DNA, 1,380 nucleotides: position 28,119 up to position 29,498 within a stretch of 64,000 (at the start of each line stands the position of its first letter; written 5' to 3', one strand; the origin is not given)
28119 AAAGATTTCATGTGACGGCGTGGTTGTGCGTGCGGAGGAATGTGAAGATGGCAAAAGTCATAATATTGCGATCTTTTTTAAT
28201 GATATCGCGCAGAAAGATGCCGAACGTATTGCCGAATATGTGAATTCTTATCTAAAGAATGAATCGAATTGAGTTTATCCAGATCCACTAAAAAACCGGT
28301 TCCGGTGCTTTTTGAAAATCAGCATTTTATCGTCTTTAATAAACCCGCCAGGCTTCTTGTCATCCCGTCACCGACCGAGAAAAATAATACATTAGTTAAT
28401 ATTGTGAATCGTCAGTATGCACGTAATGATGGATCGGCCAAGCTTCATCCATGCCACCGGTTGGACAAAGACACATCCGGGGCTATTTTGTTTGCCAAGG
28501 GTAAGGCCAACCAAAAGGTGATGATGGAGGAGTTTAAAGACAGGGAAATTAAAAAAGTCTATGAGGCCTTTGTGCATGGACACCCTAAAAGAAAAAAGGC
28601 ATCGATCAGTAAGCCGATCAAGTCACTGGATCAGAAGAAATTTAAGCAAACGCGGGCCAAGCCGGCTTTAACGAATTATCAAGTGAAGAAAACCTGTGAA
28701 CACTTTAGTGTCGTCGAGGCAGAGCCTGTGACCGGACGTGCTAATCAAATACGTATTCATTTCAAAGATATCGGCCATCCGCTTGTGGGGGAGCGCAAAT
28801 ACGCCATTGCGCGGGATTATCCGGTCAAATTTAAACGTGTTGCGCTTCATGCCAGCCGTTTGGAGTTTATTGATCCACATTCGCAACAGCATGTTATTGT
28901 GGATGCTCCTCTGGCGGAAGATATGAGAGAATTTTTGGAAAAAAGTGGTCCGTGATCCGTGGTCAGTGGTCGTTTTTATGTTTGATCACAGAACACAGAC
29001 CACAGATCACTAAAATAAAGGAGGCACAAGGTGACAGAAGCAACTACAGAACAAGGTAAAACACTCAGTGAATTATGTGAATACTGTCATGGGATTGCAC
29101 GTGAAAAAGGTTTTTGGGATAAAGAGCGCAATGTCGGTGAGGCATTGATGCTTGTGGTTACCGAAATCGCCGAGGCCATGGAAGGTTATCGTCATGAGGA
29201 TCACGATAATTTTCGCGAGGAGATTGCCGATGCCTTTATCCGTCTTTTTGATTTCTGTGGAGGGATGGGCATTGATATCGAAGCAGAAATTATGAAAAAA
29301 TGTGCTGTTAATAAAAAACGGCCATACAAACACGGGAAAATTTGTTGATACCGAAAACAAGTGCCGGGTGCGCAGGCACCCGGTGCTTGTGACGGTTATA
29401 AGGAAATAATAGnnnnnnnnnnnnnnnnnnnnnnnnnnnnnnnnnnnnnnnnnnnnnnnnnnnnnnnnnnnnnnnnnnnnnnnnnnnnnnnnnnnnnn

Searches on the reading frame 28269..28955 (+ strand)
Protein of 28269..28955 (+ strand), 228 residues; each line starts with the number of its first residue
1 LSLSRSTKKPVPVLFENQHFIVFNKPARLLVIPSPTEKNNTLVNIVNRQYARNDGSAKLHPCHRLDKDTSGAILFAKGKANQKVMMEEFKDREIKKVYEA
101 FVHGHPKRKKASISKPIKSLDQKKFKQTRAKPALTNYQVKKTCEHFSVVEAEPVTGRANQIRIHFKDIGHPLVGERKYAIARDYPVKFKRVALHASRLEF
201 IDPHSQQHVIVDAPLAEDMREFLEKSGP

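Call 9: search_protein_families(library=pfam, proteins=[window:28269-28955:+], max_evalue=0.01)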
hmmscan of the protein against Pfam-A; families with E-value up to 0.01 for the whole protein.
window:28269-28955:+ (228 aa): 1 family
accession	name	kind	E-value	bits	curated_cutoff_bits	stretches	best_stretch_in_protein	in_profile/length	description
PF00849.27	PseudoU_synth_2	-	1.1e-30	107.3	26.8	1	19-166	1-151/152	RNA pseudouridylate synthase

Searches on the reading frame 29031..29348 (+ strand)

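Call 9: search_protein_families(library=pfam, proteins=[window:29031-29348:+], max_evalue=0.01)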
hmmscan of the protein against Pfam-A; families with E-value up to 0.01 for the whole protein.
window:29031-29348:+ (105 aa): 2 families
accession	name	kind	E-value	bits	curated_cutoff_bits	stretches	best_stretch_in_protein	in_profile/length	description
PF12643.12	MazG-like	-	3.5e-05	24.4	27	1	43-101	16-74/85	MazG-like family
PF03819.22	MazG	-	0.0046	17.6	22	1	41-88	9-60/74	MazG nucleotide pyrophosphohydrolase domain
